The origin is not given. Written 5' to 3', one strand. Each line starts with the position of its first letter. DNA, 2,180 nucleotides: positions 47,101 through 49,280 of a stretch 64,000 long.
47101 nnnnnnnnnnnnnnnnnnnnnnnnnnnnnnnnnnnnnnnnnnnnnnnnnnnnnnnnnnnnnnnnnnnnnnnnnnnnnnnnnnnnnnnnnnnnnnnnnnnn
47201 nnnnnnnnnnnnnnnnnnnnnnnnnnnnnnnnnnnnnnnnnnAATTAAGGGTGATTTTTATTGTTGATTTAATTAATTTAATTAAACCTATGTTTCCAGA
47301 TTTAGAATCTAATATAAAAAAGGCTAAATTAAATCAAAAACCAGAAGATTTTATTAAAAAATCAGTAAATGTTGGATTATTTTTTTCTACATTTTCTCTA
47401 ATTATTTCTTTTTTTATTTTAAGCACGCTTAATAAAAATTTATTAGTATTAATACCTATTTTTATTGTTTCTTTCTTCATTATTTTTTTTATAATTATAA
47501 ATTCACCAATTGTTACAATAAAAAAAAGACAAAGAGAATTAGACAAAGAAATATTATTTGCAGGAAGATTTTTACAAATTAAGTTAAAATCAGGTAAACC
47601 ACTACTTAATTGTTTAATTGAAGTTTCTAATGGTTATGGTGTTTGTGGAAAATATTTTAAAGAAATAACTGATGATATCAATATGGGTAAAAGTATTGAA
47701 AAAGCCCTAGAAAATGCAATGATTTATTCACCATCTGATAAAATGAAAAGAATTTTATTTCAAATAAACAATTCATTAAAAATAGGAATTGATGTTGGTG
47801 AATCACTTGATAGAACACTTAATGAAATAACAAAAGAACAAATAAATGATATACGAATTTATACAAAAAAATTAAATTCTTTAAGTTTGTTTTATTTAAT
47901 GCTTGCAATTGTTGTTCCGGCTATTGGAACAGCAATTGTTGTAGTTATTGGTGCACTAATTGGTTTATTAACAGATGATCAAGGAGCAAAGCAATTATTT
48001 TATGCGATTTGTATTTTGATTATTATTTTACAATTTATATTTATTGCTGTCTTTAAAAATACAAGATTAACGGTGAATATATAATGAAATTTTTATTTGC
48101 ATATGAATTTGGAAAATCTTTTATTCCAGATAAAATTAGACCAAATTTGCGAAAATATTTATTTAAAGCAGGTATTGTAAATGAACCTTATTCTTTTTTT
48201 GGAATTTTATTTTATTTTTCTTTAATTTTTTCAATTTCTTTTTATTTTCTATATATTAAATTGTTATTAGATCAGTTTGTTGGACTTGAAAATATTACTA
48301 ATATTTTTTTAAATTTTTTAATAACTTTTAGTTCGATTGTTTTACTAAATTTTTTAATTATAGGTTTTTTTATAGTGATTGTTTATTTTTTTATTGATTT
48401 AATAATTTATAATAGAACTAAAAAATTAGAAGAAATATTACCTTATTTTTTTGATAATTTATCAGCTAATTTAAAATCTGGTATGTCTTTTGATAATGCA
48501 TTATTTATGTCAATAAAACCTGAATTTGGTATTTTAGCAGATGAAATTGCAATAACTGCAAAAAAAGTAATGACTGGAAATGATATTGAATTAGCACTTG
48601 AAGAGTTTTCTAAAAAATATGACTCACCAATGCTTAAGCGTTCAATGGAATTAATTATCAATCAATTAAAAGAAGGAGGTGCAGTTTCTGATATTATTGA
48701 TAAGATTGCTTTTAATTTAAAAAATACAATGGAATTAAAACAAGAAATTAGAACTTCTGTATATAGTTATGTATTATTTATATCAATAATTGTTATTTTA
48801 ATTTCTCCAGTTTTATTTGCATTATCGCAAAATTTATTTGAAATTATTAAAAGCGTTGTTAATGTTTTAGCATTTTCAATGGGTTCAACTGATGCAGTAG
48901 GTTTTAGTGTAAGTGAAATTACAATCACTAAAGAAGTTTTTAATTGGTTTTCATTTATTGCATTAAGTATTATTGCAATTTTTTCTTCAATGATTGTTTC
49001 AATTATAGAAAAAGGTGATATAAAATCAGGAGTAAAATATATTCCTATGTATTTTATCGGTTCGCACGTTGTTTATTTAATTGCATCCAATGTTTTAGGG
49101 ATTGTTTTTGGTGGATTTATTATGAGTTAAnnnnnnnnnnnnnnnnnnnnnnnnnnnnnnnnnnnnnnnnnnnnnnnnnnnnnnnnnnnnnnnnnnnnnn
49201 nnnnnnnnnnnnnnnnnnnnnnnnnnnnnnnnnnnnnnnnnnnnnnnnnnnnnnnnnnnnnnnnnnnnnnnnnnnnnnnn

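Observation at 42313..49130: Complete archaeal type IV pilus-like locus with pilin-like genes and a FlaJ/TadC platform split into two single-domain genes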

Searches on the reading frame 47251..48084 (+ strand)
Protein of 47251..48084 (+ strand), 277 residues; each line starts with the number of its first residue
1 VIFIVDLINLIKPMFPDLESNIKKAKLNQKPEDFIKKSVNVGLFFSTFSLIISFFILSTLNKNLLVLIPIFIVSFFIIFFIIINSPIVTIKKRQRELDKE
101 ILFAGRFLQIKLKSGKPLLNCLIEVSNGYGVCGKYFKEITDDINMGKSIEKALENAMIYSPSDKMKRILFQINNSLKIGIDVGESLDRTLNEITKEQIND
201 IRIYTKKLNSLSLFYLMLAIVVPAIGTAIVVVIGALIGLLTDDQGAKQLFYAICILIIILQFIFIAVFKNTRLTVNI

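Call 3: search_protein_families(library=pfam, proteins=[window:47251-48084:+], max_evalue=1)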
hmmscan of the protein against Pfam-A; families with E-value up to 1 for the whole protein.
window:47251-48084:+ (277 aa): 8 families
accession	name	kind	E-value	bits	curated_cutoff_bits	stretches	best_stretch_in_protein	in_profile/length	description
PF00482.28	T2SSF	-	5.7e-10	39.7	25.2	1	110-226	7-121/125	Type II secretion system (T2SS), protein F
PF20990.2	DUF2207_C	-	0.00011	22.5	33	2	147-269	71-186/247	Predicted membrane protein (DUF2207) C-terminal domain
PF15049.11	DUF4534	-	0.0034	17.6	29.2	1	3-93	20-107/163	Protein of unknown function (DUF4534)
PF12698.13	ABC2_membrane_3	-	0.0058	16.2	31.6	1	210-268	234-290/347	ABC-2 family transporter protein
PF12420.13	DUF3671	-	0.0092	15.9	34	2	144-267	93-204/223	Fam-L, Fam-M like protein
PF11166.13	DUF2951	-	0.026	15.2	26.7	1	165-237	23-92/98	Protein of unknown function (DUF2951)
PF07690.21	MFS_1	-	0.063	12.6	33.4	1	216-267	237-288/347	Major Facilitator Superfamily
PF06687.17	SUR7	-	0.28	11.2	29.6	0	41-89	115-161/201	SUR7/PalI family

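Call 4: search_protein_families(library=ncbifam, proteins=[window:47251-48084:+], max_evalue=1)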
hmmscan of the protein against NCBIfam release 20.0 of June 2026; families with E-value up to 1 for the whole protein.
window:47251-48084:+ (277 aa): 3 families
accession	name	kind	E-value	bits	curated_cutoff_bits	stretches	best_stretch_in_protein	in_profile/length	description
NF046075.1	UpsF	equivalog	8.3e-10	38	400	1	32-229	23-220/484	membrane pilin protein UpsF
TIGR01218.1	Gpos_tandem_5TM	subfamily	0.038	13.7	35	1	15-88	125-197/208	tandem five-TM protein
NF046000.1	MAG1210_fam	subfamily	0.49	9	275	1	23-152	51-181/550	MAG1210 family protein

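Call 30: search_solved_structures(query=window:47251-48084:+, max_evalue=1)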
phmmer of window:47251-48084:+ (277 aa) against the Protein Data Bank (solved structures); distinct sequences matched with E-value up to 1: 0.

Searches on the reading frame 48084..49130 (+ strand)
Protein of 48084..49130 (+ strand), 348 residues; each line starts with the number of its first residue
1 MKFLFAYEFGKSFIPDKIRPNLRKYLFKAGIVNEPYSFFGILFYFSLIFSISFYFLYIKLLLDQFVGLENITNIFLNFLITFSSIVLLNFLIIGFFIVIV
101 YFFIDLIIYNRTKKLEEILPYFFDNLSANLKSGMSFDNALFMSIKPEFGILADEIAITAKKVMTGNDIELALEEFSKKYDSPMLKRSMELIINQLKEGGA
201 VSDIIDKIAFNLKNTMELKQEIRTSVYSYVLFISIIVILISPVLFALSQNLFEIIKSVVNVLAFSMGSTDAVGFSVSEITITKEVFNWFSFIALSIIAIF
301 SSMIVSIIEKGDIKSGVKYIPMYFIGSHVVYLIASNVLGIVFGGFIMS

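Call 3: search_protein_families(library=pfam, proteins=[window:48084-49130:+], max_evalue=1)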
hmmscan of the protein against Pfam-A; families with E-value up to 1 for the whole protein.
window:48084-49130:+ (348 aa): 1 family
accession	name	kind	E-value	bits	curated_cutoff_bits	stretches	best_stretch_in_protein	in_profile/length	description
PF00482.28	T2SSF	-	6.7e-13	49.1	25.2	1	122-246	1-122/125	Type II secretion system (T2SS), protein F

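Call 4: search_protein_families(library=ncbifam, proteins=[window:48084-49130:+], max_evalue=1)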
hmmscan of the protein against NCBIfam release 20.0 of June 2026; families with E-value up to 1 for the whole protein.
window:48084-49130:+ (348 aa): 1 family
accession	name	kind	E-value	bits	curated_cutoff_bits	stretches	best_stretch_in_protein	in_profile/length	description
NF004705.1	PRK06041.1-3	equivalog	6.5e-08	32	400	1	70-342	199-462/465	archaellar assembly protein ArlJ/FlaJ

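Call 31: search_solved_structures(query=window:48084-49130:+, max_evalue=1)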
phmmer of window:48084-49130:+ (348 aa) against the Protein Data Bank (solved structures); distinct sequences matched with E-value up to 1: 0.
